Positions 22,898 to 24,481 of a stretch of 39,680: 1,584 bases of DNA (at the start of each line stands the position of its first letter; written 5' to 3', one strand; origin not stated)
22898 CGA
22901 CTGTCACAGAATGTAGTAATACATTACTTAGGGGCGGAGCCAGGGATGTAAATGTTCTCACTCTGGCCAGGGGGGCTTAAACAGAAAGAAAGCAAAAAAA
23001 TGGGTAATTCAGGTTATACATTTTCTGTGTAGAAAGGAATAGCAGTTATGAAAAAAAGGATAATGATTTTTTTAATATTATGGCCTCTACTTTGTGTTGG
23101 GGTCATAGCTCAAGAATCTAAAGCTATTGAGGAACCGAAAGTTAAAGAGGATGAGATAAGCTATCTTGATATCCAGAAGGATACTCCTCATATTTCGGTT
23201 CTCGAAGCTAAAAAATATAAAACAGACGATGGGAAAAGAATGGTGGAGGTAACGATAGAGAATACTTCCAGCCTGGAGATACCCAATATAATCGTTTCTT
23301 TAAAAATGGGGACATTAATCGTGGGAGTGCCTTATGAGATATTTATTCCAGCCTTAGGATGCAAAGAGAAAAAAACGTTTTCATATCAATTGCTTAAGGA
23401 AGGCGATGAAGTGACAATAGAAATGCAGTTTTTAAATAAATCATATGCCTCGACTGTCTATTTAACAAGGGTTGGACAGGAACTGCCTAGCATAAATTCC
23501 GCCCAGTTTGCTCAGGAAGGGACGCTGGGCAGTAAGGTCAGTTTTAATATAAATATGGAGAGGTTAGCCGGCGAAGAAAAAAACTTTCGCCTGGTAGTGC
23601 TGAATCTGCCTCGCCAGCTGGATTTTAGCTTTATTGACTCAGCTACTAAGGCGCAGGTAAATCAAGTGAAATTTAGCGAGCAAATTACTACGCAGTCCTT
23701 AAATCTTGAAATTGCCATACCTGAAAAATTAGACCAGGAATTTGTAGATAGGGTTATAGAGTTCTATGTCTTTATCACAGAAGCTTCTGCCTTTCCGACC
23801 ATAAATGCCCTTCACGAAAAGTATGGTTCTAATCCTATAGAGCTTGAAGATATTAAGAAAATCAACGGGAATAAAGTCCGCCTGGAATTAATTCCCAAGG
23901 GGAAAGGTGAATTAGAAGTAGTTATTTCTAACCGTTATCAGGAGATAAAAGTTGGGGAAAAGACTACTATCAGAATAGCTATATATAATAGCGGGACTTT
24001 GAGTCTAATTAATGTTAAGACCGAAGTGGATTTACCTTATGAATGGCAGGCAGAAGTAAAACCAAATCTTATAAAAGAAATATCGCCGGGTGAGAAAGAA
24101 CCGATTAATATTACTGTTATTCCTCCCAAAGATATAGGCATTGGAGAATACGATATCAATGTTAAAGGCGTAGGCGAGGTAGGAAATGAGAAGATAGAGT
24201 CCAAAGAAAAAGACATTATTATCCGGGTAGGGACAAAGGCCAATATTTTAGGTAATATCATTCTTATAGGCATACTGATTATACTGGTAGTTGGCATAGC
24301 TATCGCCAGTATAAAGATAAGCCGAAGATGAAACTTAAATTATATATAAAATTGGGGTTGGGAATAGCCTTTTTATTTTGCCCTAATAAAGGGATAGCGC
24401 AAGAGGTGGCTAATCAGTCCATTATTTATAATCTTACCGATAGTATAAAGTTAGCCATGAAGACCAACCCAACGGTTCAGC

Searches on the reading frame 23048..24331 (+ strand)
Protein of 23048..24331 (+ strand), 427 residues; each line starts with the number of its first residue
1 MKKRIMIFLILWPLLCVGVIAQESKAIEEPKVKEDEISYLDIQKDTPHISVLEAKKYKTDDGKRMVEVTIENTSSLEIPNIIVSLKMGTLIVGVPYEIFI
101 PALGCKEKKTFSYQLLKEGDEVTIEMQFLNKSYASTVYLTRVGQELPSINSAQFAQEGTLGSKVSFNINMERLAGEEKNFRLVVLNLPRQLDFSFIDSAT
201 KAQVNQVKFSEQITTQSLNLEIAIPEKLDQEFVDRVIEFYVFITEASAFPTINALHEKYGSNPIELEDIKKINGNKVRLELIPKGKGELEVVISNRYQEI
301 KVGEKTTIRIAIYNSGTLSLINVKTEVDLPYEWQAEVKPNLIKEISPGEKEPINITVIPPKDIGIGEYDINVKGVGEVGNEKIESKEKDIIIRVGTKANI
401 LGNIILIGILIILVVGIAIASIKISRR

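Call 11: search_protein_families(library=pfam, proteins=[window:23048-24331:+])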
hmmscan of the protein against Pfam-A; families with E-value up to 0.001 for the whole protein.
window:23048-24331:+ (427 aa): 2 families
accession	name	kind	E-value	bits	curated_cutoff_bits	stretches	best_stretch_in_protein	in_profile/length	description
PF10633.15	NPCBM_assoc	-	2.8e-13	50.3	24.4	1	301-372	2-73/78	NPCBM-associated, NEW3 domain of alpha-galactosidase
PF07705.17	CARDB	-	1e-05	26.1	22.7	1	289-388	4-95/101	CARDB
